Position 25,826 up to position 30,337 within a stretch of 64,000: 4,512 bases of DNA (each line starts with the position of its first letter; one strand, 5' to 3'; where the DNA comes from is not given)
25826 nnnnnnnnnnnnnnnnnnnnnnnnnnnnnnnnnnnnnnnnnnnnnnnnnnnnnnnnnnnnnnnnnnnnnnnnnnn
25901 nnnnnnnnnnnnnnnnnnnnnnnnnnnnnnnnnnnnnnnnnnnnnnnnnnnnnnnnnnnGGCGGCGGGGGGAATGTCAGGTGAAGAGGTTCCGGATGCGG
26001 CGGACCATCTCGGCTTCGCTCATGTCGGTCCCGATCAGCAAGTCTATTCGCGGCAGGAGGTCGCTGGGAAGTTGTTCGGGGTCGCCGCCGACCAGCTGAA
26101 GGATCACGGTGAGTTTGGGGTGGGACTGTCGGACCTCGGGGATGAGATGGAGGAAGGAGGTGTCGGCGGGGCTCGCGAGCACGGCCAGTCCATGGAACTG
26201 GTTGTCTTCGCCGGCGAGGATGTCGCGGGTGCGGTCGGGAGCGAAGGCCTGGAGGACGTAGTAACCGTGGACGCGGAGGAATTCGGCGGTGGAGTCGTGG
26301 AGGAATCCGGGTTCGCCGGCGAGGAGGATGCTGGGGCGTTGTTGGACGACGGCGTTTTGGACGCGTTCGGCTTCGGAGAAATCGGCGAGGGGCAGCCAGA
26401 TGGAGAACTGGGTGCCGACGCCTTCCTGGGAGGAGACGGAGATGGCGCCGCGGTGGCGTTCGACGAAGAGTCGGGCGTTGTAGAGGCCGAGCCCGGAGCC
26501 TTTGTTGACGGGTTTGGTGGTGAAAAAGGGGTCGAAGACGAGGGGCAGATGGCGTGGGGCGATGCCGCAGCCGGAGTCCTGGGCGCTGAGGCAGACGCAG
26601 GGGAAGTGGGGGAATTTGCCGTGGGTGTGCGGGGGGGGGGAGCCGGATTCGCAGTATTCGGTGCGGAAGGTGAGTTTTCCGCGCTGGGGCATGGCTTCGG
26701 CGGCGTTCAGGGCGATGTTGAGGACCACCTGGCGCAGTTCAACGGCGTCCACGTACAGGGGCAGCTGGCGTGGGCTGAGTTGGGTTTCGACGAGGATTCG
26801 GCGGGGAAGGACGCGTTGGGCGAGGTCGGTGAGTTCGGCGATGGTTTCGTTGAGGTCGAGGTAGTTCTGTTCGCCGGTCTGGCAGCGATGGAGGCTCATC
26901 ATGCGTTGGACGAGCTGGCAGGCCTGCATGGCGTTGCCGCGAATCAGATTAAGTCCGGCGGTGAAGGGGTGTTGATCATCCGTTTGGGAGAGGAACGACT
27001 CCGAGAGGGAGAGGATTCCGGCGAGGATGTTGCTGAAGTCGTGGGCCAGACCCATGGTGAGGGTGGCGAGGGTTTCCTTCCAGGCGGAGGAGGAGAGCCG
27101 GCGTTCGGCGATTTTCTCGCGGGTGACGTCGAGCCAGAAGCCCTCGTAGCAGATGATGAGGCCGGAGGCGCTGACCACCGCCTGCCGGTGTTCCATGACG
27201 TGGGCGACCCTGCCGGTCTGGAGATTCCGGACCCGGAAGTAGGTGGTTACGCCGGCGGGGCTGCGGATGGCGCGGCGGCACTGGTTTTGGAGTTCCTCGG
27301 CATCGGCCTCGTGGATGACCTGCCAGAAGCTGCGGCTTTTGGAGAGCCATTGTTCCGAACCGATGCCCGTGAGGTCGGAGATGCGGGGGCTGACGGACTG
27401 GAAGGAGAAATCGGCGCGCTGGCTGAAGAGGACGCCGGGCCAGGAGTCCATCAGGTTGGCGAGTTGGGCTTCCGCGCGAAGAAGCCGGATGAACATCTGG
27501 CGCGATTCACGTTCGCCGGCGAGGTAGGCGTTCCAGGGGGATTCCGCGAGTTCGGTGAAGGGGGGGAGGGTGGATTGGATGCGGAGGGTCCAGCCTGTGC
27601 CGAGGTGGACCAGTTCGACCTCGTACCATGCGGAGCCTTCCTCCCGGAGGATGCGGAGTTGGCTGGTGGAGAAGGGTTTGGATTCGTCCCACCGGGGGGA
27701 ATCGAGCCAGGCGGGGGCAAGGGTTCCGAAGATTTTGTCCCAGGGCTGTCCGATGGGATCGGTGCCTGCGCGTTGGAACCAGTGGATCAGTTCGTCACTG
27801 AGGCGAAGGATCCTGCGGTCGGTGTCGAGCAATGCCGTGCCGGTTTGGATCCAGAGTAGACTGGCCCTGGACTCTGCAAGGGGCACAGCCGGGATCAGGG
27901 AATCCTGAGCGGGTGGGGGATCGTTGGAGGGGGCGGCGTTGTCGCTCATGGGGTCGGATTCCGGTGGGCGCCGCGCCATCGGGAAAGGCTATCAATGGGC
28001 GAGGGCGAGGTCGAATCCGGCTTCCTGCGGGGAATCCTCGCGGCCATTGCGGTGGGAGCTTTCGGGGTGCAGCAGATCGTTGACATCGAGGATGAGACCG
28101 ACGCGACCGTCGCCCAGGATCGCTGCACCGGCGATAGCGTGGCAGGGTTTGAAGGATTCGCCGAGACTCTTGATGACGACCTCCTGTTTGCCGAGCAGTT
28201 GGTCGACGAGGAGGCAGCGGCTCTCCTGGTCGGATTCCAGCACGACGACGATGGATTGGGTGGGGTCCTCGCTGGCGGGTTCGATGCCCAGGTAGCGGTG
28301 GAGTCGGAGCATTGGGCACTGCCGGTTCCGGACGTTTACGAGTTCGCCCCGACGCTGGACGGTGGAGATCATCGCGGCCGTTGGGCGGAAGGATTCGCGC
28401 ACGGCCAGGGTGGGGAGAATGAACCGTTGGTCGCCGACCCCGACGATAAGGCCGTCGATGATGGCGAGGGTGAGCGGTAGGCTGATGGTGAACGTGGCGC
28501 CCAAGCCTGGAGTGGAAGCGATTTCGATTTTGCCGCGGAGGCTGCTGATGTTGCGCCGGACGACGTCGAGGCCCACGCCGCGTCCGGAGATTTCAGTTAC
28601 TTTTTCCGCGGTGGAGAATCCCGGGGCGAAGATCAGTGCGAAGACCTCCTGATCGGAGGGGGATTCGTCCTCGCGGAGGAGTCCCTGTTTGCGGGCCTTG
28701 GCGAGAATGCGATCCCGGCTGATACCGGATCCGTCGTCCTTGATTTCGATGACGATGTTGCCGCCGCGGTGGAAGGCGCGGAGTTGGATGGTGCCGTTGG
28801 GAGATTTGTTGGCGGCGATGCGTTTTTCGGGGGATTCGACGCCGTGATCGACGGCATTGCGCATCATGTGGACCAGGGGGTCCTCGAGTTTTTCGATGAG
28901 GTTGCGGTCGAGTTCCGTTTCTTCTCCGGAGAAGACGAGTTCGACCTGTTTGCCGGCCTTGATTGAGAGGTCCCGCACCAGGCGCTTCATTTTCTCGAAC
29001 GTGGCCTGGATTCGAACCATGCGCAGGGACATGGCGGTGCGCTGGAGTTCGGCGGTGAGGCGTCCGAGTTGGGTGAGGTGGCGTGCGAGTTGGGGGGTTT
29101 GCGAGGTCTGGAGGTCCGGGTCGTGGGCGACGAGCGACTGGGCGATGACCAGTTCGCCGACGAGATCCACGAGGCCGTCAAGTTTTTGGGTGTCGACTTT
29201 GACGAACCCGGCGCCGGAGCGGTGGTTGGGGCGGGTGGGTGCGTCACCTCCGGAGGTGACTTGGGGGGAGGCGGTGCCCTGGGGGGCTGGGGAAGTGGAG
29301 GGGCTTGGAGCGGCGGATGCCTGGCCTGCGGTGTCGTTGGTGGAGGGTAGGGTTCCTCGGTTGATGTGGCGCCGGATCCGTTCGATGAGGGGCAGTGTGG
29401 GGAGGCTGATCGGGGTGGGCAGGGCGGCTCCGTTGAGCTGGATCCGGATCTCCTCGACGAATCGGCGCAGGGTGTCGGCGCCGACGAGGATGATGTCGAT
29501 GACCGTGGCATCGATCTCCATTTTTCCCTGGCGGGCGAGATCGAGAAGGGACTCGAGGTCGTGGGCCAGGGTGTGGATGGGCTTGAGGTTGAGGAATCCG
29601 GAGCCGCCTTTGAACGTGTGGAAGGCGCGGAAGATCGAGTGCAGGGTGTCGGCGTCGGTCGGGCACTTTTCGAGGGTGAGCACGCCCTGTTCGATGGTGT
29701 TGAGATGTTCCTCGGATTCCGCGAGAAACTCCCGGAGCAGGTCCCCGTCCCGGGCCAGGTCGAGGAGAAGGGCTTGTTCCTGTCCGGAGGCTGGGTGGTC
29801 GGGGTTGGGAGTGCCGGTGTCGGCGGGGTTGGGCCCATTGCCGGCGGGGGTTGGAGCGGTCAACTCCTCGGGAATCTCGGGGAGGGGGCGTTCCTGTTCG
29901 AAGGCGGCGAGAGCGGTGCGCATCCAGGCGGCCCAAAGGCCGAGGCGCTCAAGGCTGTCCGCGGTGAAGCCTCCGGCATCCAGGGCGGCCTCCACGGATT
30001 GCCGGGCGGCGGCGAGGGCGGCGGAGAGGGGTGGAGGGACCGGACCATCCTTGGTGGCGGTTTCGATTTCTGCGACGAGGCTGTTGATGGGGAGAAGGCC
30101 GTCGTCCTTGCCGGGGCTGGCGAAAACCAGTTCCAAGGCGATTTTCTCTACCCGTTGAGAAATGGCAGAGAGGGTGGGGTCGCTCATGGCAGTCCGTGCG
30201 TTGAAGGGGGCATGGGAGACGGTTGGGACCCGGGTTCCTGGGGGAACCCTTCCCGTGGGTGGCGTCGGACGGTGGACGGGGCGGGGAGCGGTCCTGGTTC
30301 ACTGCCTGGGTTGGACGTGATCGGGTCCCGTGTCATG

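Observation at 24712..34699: Atypical che operon: two HDOD proteins, no CheY/CheW, and a PAS kinase plus REC-HD-GYP pair as apparent output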

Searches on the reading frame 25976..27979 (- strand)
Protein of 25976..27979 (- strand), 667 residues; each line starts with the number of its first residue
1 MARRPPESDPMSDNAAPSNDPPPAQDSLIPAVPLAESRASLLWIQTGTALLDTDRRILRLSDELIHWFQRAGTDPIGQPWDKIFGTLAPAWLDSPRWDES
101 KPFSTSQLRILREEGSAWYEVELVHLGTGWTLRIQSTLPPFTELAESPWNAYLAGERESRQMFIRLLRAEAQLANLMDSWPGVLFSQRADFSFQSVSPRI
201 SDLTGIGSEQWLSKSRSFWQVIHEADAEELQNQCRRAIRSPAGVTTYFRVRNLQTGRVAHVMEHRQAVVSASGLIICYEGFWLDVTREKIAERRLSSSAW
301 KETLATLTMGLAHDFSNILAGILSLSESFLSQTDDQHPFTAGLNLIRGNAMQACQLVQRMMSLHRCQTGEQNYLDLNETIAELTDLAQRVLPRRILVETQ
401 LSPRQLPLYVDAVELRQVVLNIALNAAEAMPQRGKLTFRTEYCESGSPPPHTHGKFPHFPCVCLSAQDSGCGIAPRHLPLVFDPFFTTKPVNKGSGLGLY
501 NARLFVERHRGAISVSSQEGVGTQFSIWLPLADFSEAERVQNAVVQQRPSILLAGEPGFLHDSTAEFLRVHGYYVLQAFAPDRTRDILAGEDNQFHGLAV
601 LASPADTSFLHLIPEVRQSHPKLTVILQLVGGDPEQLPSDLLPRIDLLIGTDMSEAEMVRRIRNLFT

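Call 4: search_protein_families(library=pfam, proteins=[window:25976-27979:-], max_evalue=0.01)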
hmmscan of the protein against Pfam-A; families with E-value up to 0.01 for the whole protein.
window:25976-27979:- (667 aa): 4 families
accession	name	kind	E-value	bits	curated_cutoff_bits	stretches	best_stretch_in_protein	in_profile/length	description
PF02518.31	HATPase_c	-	3.1e-20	73.1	26.4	1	411-532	2-110/111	Histidine kinase-, DNA gyrase B-, and HSP90-like ATPase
PF08447.18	PAS_3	-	8.4e-06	26.4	25.6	1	195-280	3-87/89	PAS fold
PF00989.32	PAS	-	0.00016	22.1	22.6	1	175-285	5-113/113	PAS fold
PF08448.16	PAS_4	-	0.00035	21.2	23.1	0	188-286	12-106/110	PAS fold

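Call 40: find_related_loci(query=window:25976-27979:-, collection=metagenome_contigs, flank=10000)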
Query window:25976-27979:- (667 aa) in metagenome_contigs; peptide patterns used: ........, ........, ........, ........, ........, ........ (x = any residue, [..] = any of these).
43 stretches matched a pattern; 1 encode a relative of the query (tblastn E <= 1e-3); 1 distinct loci.
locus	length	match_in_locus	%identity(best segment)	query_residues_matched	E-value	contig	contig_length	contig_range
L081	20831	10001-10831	30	302-578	5e-31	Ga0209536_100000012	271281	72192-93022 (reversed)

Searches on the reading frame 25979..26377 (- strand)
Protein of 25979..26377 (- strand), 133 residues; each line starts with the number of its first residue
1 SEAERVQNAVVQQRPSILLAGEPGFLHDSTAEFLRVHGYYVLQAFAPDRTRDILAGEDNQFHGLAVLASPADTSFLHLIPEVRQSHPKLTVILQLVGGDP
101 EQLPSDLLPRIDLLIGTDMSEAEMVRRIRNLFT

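Call 25: search_protein_families(library=pfam, proteins=[window:25979-26377:-], max_evalue=10)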
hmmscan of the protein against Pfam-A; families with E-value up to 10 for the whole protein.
seq(133 aa): 1 family
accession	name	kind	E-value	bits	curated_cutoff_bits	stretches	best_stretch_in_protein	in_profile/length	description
PF03466.25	LysR_substrate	-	0.071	12.9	28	1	64-117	10-62/209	LysR substrate binding domain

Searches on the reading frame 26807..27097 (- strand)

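Call 25: search_protein_families(library=pfam, proteins=[window:26807-27097:-], max_evalue=10)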
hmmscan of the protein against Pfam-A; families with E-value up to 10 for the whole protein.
seq(97 aa): 2 families
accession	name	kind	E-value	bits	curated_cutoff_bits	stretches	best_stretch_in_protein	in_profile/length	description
PF00512.31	HisKA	-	0.01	16.3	26.9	1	12-71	4-62/66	His Kinase A (phospho-acceptor) domain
PF13940.11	Ldr_toxin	-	0.12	12.9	27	1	9-30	2-24/35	Toxin Ldr, type I toxin-antitoxin system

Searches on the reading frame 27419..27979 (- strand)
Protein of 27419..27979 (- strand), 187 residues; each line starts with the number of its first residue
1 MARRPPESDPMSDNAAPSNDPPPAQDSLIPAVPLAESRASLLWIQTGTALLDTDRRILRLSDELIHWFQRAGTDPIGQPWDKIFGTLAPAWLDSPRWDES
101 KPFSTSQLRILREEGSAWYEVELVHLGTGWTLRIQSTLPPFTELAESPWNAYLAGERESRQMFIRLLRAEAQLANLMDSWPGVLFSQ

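Call 25: search_protein_families(library=pfam, proteins=[window:27419-27979:-], max_evalue=10)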
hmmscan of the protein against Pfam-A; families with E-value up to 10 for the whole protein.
seq(187 aa): 1 family
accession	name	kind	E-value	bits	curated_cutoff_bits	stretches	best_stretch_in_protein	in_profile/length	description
PF08448.16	PAS_4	-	0.12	13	23.1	1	46-89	6-49/110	PAS fold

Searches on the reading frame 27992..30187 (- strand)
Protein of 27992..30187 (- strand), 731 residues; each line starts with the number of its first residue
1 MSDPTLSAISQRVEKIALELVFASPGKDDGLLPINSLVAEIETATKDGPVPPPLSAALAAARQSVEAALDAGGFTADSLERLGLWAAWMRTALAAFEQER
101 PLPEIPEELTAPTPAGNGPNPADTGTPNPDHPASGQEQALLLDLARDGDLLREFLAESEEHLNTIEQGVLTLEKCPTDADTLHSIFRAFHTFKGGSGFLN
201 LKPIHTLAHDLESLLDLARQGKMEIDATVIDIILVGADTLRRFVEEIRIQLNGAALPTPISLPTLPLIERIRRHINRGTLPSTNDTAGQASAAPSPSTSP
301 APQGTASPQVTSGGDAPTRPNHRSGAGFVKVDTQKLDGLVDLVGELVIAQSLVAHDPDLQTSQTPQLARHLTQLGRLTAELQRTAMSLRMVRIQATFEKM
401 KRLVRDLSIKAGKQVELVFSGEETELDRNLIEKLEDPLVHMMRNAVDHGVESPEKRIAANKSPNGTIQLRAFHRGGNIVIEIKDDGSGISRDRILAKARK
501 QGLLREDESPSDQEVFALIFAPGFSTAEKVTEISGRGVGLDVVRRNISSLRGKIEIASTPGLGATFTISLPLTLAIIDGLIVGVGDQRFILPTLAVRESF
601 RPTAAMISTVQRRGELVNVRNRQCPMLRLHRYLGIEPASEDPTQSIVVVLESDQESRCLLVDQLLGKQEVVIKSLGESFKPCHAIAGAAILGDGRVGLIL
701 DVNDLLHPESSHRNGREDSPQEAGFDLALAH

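Call 4: search_protein_families(library=pfam, proteins=[window:27992-30187:-], max_evalue=0.01)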
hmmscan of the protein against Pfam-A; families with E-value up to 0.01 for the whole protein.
window:27992-30187:- (731 aa): 4 families
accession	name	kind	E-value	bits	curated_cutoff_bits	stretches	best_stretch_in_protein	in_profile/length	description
PF01584.24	CheW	-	2.2e-25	89.4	23.5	1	579-707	2-135/138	CheW-like domain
PF02518.31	HATPase_c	-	1.4e-19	71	26.4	1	435-573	3-110/111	Histidine kinase-, DNA gyrase B-, and HSP90-like ATPase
PF01627.28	Hpt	-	2.5e-17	63.3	24.6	1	149-247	1-81/84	Hpt domain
PF02895.20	H-kinase_dim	-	9.1e-14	52.1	23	1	329-387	4-67/68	Signal transducing histidine kinase, homodimeric domain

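Call 7: find_homologous_proteins(query=window:27992-30187:-, max_evalue=1e-30)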
Query window:27992-30187:- (731 aa): 6156 proteins with E <= 1e-30 among 8000 candidates; the best 120 are listed.
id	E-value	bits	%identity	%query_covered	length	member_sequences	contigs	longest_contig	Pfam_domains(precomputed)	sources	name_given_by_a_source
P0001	0.0e+0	1594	100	100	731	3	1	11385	PF02895.21,PF01584.25,PF02518.32,PF01627.29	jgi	jgi:two-component system chemotaxis sensor kinase CheA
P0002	0.0e+0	1117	73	99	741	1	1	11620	PF02895.21,PF01584.25,PF02518.32,PF01627.29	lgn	-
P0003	0.0e+0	1100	71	97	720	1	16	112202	PF02895.21,PF01584.25,PF02518.32,PF01627.29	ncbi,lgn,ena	-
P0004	9.6e-290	981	64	99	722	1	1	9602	PF02895.21,PF01584.25,PF02518.32,PF01627.29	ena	-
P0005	1.1e-289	981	66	97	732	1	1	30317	PF02895.21,PF01584.25,PF02518.32,PF01627.29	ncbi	-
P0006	9.7e-287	972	64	99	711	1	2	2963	PF02895.21,PF01584.25,PF02518.32,PF01627.29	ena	-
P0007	1.5e-286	971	65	98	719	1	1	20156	PF02895.21,PF01584.25,PF02518.32,PF01627.29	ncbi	-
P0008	7.8e-286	969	65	97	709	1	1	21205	PF02895.21,PF01584.25,PF02518.32,PF01627.29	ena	-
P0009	4.6e-285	966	65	97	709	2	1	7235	PF02895.21,PF01584.25,PF02518.32,PF01627.29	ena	-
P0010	5.3e-284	962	65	97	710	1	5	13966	PF02895.21,PF01584.25,PF02518.32,PF01627.29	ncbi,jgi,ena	jgi:two-component system chemotaxis sensor kinase CheA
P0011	4.0e-283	960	65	97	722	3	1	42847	PF02895.21,PF01584.25,PF02518.32,PF01627.29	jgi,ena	-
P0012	9.6e-283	958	64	97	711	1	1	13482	PF02895.21,PF01584.25,PF02518.32,PF01627.29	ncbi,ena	-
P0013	1.0e-280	952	64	97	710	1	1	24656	PF02895.21,PF01584.25,PF02518.32,PF01627.29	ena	-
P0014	2.4e-279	947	64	96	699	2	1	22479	PF02895.21,PF01584.25,PF02518.32,PF01627.29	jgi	jgi:two-component system chemotaxis sensor kinase CheA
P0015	1.6e-278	944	64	97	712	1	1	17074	PF02895.21,PF01584.25,PF02518.32,PF01627.29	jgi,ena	jgi:two-component system chemotaxis sensor kinase CheA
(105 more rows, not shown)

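Call 9: find_related_loci(query=window:27992-30187:-, collection=genome_contigs, flank=10000)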
Query window:27992-30187:- (731 aa) in genome_contigs; peptide patterns used: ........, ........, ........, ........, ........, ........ (x = any residue, [..] = any of these).
598 stretches matched a pattern (row limit reached: there are more); 524 encode a relative of the query (tblastn E <= 1e-3); the best 80 are kept; 80 distinct loci.
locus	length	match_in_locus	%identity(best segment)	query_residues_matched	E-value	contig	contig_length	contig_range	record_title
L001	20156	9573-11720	65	1-720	0e+0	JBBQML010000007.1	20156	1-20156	MAG: Verrucomicrobiota bacterium isolate Co_metawrap_420 Cmw_420_k141_3813309_length_20156_cov_8.0000, whole genome shot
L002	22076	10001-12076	58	7-705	0e+0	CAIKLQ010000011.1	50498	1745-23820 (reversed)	MAG: uncultured Verrucomicrobia bacterium isolate KTt_bin-1485 genome assembly, contig: bin-1485:0011/1053, whole genome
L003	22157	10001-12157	56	5-710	0e+0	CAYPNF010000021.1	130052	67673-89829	MAG TPA_asm: uncultured Verrucomicrobiota bacterium isolate SRP302447_co1_807 genome assembly, contig: NODE_505_length_1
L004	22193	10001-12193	56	4-706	0e+0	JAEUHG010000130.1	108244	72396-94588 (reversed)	MAG: Verrucomicrobiales bacterium isolate new MAG-11 k141_2489038, whole genome shotgun sequence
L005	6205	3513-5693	55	7-706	0e+0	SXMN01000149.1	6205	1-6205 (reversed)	MAG: Verrucomicrobiales bacterium isolate F1-120-MAGs170 F1-120__c379815, whole genome shotgun sequence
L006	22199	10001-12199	53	7-706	0e+0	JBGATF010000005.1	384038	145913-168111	MAG: Limisphaerales bacterium isolate MAG_AAO_H10.62 AAOH10-62_opera_contig_96, whole genome shotgun sequence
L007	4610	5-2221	55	4-714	0e+0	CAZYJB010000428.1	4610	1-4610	MAG TPA_asm: uncultured Verrucomicrobiota bacterium isolate SRP287051_co1_182 genome assembly, contig: NODE_22068_length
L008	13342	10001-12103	55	6-706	0e+0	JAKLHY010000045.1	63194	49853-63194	MAG: Verrucomicrobia bacterium isolate RA.bin74 RA.bin74_45, whole genome shotgun sequence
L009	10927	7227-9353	55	5-706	0e+0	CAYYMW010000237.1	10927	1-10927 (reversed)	MAG TPA_asm: uncultured Verrucomicrobiota bacterium isolate binchicken_co269_135 genome assembly, contig: NODE_6074_leng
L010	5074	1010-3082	56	1-711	0e+0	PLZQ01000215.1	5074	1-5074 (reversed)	MAG: Limisphaerales bacterium isolate palsa_1440 73.20120700_P3D.123_contig_135968, whole genome shotgun sequence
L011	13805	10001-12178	54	7-706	0e+0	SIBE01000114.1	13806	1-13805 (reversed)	MAG: Pedosphaera sp. isolate Baikal-deep-G225 BACOMB-C21404, whole genome shotgun sequence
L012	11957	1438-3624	54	6-709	0e+0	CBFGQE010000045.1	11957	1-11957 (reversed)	MAG TPA_asm: uncultured bacterium isolate SRR14536361_metabat2_54 genome assembly, contig: ERZ27321110.2628, whole genom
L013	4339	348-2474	53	5-711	0e+0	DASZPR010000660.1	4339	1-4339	MAG TPA_asm: Verrucomicrobiia bacterium isolate SMAG_U5976 k141_460853, whole genome shotgun sequence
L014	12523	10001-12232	54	1-707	0e+0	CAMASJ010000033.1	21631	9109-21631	MAG: Akkermansia muciniphila isolate AE-24oct19-284 genome assembly, contig: AE-24oct19-C3490, whole genome shotgun sequ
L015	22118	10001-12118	55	1-719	0e+0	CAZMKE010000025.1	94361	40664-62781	MAG TPA_asm: uncultured Verrucomicrobiota bacterium isolate SRP262948_co1_106 genome assembly, contig: NODE_252_length_9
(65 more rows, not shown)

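Call 66: predict_structure(alignment_id=A2)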
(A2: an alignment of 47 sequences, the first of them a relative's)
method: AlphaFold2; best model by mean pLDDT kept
length: 731 residues; sequences in the alignment: 47
mean_pLDDT: 79.6   pTM: 0.42
mean pLDDT of the five models: 79.6, 79.5, 77.8, 77.2, 76.9
residues with pLDDT >= 90: 324; 70-90: 244; 50-70: 63; < 50: 100
segments of 3 or more residues with pLDDT < 50: 117-134, 280-301, 303-331, 528-533, 574-576, 713-731
pLDDT, mean of each block of 10 residues (from residue 1): 72 96 91 97 88 94 96 94 97 93 92 57 38 63 89 94 95 94 96 91 96 96 93 97 96 87 93 81 37 37 35 31 31 61 77 76 74 81 68 83 90 92 74 86 88 93 94 78 90 86 87 81 64 56 81 86 90 63 92 88 93 86 93 91 95 89 84 55 75 78 82 44 38 33
secondary structure, 60 per line:
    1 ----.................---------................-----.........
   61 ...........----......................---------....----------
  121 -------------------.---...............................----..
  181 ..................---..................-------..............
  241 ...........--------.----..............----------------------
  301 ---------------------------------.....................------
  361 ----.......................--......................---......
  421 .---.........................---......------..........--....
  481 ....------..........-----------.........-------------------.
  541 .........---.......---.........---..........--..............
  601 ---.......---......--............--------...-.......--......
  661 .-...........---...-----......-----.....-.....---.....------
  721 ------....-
elements in order (helices of 4 or more, strands of 3 or more residues): H5-21 H31-46 H52-71 H76-97 H107-110 H144-174 H179-198 H202-219 H227-251 H265-278 H334-354 H365-387 E390-392 H393-411 E415-421 E425-427 H428-449 H453-458 E465-474 E477-484 H491-500 H512-520 H540-549 E553-559 E563-571 E575-584 E587-592 E596-600 E607-610 E614-619 E622-628 H629-633 E646-652 E655-661 E663-673 E685-690 E696-700 H702-706 H710-714 H727-730

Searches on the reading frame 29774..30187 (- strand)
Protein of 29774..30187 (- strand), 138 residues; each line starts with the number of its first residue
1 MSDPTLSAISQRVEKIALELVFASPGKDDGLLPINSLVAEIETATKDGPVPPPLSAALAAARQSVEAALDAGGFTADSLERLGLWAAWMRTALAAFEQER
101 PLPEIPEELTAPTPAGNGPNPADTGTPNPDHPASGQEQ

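Call 25: search_protein_families(library=pfam, proteins=[window:29774-30187:-], max_evalue=10)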
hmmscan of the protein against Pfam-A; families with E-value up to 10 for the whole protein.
seq(138 aa): 1 family
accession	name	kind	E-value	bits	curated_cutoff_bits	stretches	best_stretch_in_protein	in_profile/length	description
PF20859.2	RHA1_ro05818_N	-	0.029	14.8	27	1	53-81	9-37/58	Hypothetical protein RHA1_ro05818, N-terminal helical domain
